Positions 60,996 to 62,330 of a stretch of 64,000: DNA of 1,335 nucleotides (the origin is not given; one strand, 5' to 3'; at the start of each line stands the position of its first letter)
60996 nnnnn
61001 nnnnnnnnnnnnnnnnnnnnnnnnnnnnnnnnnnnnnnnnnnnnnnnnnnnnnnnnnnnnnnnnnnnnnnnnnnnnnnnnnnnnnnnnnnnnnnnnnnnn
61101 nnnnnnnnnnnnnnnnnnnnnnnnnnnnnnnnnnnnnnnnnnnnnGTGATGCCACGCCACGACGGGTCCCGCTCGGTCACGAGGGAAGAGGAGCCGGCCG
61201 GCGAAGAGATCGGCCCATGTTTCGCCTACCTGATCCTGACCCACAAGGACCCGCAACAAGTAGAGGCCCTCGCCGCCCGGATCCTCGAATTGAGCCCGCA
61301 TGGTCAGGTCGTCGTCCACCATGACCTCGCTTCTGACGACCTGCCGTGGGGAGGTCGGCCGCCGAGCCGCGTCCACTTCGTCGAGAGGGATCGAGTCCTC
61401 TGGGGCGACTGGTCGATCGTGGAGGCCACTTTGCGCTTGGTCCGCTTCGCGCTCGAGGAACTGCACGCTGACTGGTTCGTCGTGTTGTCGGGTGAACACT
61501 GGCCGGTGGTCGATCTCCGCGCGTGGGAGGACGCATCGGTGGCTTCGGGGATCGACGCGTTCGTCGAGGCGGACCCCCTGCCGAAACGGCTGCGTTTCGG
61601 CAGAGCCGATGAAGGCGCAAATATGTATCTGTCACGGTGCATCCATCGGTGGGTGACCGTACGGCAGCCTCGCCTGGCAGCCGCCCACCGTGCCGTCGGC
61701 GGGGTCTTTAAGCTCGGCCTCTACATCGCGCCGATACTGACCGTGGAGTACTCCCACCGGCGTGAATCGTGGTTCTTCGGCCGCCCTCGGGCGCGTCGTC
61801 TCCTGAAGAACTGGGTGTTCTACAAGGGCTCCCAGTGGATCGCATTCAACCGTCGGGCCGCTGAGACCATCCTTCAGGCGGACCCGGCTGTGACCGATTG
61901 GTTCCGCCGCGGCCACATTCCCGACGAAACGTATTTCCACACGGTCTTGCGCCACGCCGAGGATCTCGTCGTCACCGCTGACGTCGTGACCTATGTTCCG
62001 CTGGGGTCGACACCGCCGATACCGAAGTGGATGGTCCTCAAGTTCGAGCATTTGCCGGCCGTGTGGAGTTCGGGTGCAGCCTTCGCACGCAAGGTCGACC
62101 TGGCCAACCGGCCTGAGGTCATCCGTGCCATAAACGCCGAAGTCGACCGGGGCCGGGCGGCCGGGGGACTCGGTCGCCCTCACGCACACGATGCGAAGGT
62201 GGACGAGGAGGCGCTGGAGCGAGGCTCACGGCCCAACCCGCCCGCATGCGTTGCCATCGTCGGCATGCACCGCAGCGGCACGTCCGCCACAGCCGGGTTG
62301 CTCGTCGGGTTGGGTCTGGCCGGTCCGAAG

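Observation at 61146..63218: Single ORF fusing a GT14 (Core-2/I-branching) glycosyltransferase domain to a PAPS-type sulfotransferase domain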

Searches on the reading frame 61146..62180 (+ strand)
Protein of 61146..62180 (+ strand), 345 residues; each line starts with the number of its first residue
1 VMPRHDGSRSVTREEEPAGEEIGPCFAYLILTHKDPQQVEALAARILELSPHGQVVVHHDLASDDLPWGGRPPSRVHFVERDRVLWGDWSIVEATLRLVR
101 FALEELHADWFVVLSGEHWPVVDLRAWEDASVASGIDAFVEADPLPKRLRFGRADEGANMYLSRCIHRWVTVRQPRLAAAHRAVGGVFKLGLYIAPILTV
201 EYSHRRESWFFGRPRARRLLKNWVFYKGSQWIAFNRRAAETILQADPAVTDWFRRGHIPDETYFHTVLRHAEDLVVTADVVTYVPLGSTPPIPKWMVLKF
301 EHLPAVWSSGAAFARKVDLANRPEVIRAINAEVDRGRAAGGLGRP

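Call 28: find_homologous_proteins(query=window:61146-62180:+, max_evalue=0.00001)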
Query window:61146-62180:+ (345 aa): 176 proteins with E <= 0.00001 among 8000 candidates; the best 120 are listed.
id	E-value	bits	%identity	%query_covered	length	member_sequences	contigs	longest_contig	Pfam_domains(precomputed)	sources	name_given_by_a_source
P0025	1.0e-173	595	77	97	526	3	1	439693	PF02485.28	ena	-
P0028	3.9e-173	593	78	96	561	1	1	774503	PF02485.28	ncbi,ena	-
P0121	7.5e-141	487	65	95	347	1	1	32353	PF02485.28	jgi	jgi:hypothetical protein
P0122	1.8e-134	466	65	93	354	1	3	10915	PF02485.28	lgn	-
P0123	5.9e-131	455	62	96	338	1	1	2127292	PF02485.28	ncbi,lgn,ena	-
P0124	4.4e-128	445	58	96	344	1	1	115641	PF02485.28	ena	-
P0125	1.0e-127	444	57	96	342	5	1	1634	PF02485.28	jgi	jgi:hypothetical protein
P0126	3.0e-126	439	60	94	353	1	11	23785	PF02485.28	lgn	-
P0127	4.4e-126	439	60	92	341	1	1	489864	PF02485.28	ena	-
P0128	1.3e-125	437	58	94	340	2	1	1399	PF02485.28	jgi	jgi:hypothetical protein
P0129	1.8e-124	433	60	91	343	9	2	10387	PF02485.28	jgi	jgi:Core-2/I-Branching enzyme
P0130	2.4e-124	433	58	93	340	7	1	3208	PF02485.28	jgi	jgi:hypothetical protein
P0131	5.7e-124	432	60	94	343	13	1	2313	PF02485.28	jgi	jgi:hypothetical protein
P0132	9.1e-124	431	57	92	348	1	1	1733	PF02485.28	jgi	jgi:hypothetical protein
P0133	1.9e-123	430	59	95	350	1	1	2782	PF02485.28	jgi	jgi:Core-2/I-Branching enzyme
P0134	2.2e-123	430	61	91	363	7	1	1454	PF02485.28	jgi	jgi:Core-2/I-Branching enzyme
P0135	4.8e-123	429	58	94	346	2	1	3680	PF02485.28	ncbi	-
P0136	6.1e-123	428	57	96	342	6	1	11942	PF02485.28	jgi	jgi:Core-2/I-Branching enzyme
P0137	1.6e-122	427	57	92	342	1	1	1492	PF02485.28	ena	-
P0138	3.8e-122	426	58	93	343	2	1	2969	PF02485.28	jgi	jgi:hypothetical protein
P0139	3.4e-121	423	58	92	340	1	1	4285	PF02485.28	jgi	jgi:Core-2/I-Branching enzyme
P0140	4.6e-120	419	57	92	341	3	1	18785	PF02485.28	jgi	jgi:hypothetical protein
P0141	1.5e-119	417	61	94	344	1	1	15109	PF02485.28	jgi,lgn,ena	jgi:hypothetical protein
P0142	3.6e-119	416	59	95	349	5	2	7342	PF02485.28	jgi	jgi:hypothetical protein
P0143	1.9e-118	413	59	91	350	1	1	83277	PF02485.28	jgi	jgi:hypothetical protein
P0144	2.1e-117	410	58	92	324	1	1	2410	PF02485.28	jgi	jgi:hypothetical protein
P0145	1.3e-116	407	61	91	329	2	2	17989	PF02485.28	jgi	-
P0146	4.4e-116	406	59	89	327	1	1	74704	PF02485.28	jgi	jgi:hypothetical protein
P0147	7.5e-116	405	59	91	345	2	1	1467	PF02485.28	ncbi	-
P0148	2.4e-115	403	59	93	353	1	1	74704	PF02485.28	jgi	jgi:hypothetical protein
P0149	2.0e-114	400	56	93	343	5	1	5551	PF02485.28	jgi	-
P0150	3.8e-114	399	55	93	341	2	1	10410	PF02485.28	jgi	jgi:hypothetical protein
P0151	5.0e-114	399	55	91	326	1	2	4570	PF02485.28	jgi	jgi:Core-2/I-Branching enzyme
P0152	1.4e-113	397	56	92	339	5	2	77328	PF02485.28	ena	-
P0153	6.0e-113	395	57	93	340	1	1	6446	PF02485.28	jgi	jgi:hypothetical protein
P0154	2.3e-112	393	56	95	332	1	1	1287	PF02485.28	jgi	-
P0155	3.1e-112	393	56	92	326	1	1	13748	PF02485.28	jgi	jgi:hypothetical protein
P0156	3.2e-112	393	57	92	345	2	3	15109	PF02485.28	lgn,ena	-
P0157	7.7e-112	392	54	92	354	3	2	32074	PF02485.28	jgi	-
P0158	1.5e-111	391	78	62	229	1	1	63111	PF02485.28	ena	-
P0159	5.1e-111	389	55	93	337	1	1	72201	PF02485.28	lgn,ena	-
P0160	7.1e-110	385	57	93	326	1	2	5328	PF02485.28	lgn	-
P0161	8.1e-110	385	55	94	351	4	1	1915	PF02485.28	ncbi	-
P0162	1.4e-109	384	79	61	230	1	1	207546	PF02485.28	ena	-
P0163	1.8e-109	384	55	92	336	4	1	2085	PF02485.28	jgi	jgi:hypothetical protein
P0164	3.8e-109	383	58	87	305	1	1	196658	PF02485.28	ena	-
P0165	4.5e-109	383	56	89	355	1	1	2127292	PF02485.28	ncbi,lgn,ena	-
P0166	5.1e-109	383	58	89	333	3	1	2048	PF02485.28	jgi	jgi:hypothetical protein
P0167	2.4e-108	380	53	98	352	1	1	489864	PF02485.28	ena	-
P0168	2.7e-108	380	55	91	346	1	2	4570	PF02485.28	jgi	jgi:Core-2/I-Branching enzyme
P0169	7.9e-108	379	53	93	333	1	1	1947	PF02485.28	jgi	jgi:Core-2/I-Branching enzyme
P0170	2.4e-107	377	53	93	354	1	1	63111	PF02485.28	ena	-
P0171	2.8e-107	377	55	92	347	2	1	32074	PF02485.28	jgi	-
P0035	3.6e-107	376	78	60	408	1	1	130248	PF02485.28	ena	-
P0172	3.1e-106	373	56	92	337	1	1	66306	PF02485.28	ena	-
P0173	9.7e-106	372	55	94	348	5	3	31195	PF02485.28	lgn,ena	-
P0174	1.2e-105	371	52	96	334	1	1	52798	PF02485.28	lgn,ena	-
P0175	1.3e-105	371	54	94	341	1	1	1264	PF02485.28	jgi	jgi:hypothetical protein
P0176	1.4e-105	371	52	93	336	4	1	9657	PF02485.28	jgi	jgi:hypothetical protein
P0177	3.8e-105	370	51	97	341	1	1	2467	PF02485.28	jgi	jgi:hypothetical protein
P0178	1.0e-104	368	55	90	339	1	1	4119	PF02485.28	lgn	-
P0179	1.2e-104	368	55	92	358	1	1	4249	PF02485.28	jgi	jgi:hypothetical protein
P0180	1.3e-104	368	54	94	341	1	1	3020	PF02485.28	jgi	jgi:hypothetical protein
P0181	1.7e-104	368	53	92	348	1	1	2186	PF02485.28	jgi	jgi:Core-2/I-Branching enzyme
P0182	1.8e-104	368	52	94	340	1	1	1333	PF02485.28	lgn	-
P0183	2.4e-104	367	55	91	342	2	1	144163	PF02485.28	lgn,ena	-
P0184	3.3e-104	367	53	91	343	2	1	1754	PF02485.28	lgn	-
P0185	4.0e-104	366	55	92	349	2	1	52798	PF02485.28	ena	-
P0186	4.4e-104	366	53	91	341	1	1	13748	PF02485.28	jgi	jgi:hypothetical protein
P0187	4.8e-104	366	57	90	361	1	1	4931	PF02485.28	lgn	-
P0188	5.1e-104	366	52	96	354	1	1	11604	PF02485.28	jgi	jgi:hypothetical protein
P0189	8.3e-104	365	52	91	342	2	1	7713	PF02485.28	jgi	jgi:hypothetical protein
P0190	1.1e-103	365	54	92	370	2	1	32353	PF02485.28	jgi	jgi:hypothetical protein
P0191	1.2e-103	365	52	92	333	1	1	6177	PF02485.28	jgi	jgi:hypothetical protein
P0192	1.6e-103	364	53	94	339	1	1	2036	PF02485.28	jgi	jgi:Core-2/I-Branching enzyme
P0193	3.9e-103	363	53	91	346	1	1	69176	PF02485.28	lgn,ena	-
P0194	5.6e-103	363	52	95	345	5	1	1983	PF02485.28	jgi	jgi:hypothetical protein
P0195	1.2e-102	362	52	95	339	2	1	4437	PF02485.28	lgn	-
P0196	1.4e-102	361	53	91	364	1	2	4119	PF02485.28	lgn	-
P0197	1.8e-102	361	53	92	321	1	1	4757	PF02485.28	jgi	jgi:hypothetical protein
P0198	2.0e-102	361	55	93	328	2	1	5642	PF02485.28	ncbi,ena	-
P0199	2.5e-102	360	53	92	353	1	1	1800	PF02485.28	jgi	-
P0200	2.7e-102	360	53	92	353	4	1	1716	PF02485.28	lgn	-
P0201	3.1e-102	360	51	93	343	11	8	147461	PF02485.28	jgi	jgi:Core-2/I-Branching enzyme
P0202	5.6e-102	359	53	92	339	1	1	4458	PF02485.28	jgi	jgi:hypothetical protein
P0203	6.4e-102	359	52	92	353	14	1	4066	PF02485.28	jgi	jgi:hypothetical protein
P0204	1.2e-101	358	53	92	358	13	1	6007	PF02485.28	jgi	jgi:hypothetical protein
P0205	1.2e-101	358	54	89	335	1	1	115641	PF02485.28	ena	-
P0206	2.0e-101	358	53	92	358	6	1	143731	PF02485.28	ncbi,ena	-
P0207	3.9e-101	357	51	94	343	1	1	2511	PF02485.28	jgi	jgi:hypothetical protein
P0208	8.2e-101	356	52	96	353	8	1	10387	PF02485.28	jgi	jgi:hypothetical protein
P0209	9.3e-101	355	52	91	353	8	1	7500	PF02485.28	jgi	jgi:hypothetical protein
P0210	1.2e-100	355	52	92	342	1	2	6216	PF02485.28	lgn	-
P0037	1.5e-100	355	50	98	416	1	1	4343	PF02485.28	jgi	jgi:hypothetical protein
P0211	2.7e-100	354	60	77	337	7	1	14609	PF02485.28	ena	-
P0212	2.9e-100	354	52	94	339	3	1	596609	PF02485.28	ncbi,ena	-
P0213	4.8e-100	353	50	97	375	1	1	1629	PF02485.28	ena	-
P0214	6.9e-100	352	52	93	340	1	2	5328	PF02485.28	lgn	-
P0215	1.4e-99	351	51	93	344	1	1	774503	PF02485.28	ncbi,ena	-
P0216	1.5e-99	351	52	94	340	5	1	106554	PF02485.28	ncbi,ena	-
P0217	2.4e-99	351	53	91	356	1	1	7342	PF02485.28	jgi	jgi:hypothetical protein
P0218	4.1e-99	350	53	90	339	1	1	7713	PF02485.28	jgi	jgi:hypothetical protein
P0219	7.5e-99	349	51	94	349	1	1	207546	PF02485.28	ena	-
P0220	1.4e-98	348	50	97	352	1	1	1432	PF02485.28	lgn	-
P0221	1.4e-98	348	53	92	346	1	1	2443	PF02485.28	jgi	jgi:hypothetical protein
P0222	2.2e-98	348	52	93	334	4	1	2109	PF02485.28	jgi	jgi:hypothetical protein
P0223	3.4e-98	347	53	88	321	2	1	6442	PF02485.28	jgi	jgi:hypothetical protein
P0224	4.6e-98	346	52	92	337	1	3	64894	PF02485.28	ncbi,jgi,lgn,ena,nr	ncbi:MAG TPA: hypothetical protein VMF35_06175 [Acidimicrobiales bacterium]|nr:hypothetical protein 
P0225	6.3e-98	346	50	95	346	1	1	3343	PF02485.28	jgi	jgi:hypothetical protein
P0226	6.5e-98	346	52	93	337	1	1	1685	PF02485.28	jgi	jgi:hypothetical protein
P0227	7.0e-98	346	50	96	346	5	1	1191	PF02485.28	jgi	jgi:hypothetical protein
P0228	9.0e-98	345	52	92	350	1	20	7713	PF02485.28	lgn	-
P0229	6.3e-97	343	52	93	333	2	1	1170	PF02485.28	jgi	jgi:hypothetical protein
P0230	7.7e-96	339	52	93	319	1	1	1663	PF02485.28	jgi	jgi:hypothetical protein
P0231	2.1e-95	338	53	92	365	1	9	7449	PF02485.28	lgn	-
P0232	8.6e-95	336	51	89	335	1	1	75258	PF02485.28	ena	-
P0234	1.1e-91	325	61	65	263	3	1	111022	PF02485.28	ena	-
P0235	1.4e-91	325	62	69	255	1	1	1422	PF02485.28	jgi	jgi:hypothetical protein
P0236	9.8e-91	322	50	91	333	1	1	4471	PF02485.28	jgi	jgi:hypothetical protein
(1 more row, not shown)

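Call 57: search_solved_structures(query=A4, max_evalue=10, show_alignments=3)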
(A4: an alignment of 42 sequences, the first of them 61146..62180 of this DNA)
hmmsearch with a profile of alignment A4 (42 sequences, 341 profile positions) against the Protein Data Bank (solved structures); distinct sequences matched with E-value up to 10: 12.
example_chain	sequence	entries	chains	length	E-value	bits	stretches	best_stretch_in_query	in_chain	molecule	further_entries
6ej7_A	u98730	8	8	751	4.9e-09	38.7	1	207-322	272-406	Xylosyltransferase 1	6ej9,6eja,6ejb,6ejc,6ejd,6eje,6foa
6ej8_A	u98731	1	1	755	5e-09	38.6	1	207-322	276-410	Xylosyltransferase 1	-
3otk_A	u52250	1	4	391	5.8e-05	25.3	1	12-113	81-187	Beta-1,3-galactosyl-O-glycosyl-glycoprotein beta-1,6-N-acetylglucosaminyltransferase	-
2gak_A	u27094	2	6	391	0.00053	22.1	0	12-113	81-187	beta-1,6-N-acetylglucosaminyltransferase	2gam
7r3b_A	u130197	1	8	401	0.91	11.5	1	102-141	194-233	S-adenosylmethionine synthase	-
5afv_A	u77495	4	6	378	1.8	10.5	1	73-95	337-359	CHOLINE KINASE ALPHA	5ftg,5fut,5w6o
3zm9_A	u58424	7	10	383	1.8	10.5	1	73-95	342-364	CHOLINE KINASE ALPHA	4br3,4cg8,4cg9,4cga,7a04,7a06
7nb1_AAA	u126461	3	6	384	1.8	10.5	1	73-95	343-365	Choline kinase alpha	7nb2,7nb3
2cko_A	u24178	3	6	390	1.9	10.4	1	73-95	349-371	CHOLINE KINASE ALPHA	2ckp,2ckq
3f2r_A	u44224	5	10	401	1.9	10.4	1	73-95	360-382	Choline kinase alpha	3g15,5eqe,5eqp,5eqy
2i7q_A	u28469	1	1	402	1.9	10.4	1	73-95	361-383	Choline kinase alpha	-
4da5_A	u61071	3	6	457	2.3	10.1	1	73-95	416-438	Choline kinase alpha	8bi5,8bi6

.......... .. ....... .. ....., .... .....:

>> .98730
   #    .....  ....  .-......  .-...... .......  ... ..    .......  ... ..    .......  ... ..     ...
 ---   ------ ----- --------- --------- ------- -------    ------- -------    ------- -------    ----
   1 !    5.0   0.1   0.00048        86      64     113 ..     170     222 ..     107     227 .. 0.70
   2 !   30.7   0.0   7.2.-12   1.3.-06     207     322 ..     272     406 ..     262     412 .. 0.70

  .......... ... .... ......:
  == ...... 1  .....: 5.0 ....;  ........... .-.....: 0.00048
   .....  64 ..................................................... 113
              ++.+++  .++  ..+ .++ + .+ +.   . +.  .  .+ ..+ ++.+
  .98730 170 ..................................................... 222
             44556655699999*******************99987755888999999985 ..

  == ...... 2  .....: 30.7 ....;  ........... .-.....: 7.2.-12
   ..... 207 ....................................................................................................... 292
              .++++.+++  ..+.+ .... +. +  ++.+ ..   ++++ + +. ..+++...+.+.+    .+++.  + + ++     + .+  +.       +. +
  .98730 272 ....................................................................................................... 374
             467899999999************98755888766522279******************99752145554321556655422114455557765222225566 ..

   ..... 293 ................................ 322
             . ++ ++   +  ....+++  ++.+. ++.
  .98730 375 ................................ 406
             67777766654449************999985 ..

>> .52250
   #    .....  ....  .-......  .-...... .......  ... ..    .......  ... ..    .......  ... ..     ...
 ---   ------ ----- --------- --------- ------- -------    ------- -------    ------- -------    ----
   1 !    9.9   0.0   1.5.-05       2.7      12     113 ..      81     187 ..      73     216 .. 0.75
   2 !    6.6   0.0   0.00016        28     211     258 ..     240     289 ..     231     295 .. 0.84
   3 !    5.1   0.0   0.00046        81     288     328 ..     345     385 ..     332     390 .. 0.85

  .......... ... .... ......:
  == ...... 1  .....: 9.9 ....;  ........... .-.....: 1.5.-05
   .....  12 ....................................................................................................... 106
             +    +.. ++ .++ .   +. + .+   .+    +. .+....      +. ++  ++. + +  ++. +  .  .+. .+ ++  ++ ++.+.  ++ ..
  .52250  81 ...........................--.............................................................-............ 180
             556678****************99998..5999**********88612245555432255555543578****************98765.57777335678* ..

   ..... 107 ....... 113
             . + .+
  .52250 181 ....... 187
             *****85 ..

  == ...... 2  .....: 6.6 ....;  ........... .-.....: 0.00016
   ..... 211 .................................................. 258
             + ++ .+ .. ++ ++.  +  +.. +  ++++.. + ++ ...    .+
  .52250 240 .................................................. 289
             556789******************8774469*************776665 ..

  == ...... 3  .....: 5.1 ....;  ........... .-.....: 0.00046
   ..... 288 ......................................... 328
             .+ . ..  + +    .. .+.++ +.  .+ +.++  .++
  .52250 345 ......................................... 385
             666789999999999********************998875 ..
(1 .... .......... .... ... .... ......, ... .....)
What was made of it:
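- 61221..62150 (+): GT14 (Branch) glycosyltransferase domain, aa 26-335. The GT14 profile hits XT1 at E=4.9e-9 (call 57).
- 61920..61928 (+): P259-D260-E261: predicted catalytic base Glu261. Call 57 aligns 'ipDEsy' with XT1 'PAES' (E529 by spacing) and with C2GnT-L 'PDE' (E320).
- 62082..62093 (+): F313-A314-R315-K316: predicted UDP-diphosphate-binding Arg-Lys pair, replacing a metal ion. Call 57 aligns FARK with XT1 FARK (R598/K599; 69 residues after E529, as in XT1).
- On GT14 (CAZy) / Pfam Branch PF02485: A GT14-only profile hits XT1 at E=4.9e-9 and C2GnT-L at 5.8e-5 (call 57).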
